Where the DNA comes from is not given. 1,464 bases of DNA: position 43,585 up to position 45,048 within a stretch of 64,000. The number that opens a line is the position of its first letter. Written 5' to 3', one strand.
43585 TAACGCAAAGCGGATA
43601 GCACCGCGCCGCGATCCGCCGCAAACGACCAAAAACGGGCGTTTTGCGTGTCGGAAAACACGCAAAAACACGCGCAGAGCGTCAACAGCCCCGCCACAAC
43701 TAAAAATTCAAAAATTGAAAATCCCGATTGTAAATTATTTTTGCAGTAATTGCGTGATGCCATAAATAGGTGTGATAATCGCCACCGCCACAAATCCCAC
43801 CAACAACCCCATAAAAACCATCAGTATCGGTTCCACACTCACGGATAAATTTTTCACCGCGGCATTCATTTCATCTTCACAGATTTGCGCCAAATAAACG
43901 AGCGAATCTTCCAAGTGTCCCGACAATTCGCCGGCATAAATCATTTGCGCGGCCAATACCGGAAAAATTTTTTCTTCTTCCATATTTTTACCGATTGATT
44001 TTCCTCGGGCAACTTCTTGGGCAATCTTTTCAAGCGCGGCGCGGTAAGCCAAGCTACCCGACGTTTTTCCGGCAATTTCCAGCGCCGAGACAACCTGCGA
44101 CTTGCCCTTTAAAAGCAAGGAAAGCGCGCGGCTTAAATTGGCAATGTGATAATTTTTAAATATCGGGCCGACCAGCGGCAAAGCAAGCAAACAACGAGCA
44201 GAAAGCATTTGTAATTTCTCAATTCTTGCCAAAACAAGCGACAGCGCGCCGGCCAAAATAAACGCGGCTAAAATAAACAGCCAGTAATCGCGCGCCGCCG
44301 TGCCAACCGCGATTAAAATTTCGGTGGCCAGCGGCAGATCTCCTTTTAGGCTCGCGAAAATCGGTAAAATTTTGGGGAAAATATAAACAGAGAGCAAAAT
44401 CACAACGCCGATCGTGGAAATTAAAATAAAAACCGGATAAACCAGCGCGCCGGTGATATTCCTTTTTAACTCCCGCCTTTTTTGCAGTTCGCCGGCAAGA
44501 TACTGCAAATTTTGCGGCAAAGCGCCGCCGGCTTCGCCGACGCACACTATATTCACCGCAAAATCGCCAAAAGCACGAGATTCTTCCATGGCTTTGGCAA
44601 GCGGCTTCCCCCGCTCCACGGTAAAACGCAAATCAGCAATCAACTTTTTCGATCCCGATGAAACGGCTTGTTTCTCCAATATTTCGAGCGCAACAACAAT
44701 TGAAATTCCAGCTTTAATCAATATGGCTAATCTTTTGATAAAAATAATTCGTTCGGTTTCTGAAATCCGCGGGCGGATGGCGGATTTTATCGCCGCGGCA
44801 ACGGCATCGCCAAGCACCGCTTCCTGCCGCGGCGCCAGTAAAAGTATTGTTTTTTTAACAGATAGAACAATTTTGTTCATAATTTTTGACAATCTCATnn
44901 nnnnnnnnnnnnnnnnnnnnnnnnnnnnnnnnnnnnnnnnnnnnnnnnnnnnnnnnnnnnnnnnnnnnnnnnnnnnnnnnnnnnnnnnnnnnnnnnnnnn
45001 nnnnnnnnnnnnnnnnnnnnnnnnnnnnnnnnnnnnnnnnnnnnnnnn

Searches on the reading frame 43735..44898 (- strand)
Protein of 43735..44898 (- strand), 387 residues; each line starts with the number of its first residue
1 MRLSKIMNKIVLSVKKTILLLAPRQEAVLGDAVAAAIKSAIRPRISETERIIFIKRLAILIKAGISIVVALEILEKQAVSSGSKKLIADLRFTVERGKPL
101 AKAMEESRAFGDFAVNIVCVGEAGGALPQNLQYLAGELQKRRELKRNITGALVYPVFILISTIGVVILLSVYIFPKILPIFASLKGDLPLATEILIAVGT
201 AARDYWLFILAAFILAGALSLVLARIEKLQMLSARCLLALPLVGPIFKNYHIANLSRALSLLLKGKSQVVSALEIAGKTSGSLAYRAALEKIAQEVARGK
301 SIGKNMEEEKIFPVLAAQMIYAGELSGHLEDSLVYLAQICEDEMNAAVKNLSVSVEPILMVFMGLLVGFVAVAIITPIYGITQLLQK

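Call 9: search_protein_families(library=pfam, proteins=[window:43735-44898:-])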
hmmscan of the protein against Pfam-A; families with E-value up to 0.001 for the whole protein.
window:43735-44898:- (387 aa): 1 family
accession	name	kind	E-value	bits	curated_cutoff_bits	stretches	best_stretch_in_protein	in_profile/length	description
PF00482.28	T2SSF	-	9.4e-44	148.8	25.2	2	256-377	2-125/125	Type II secretion system (T2SS), protein F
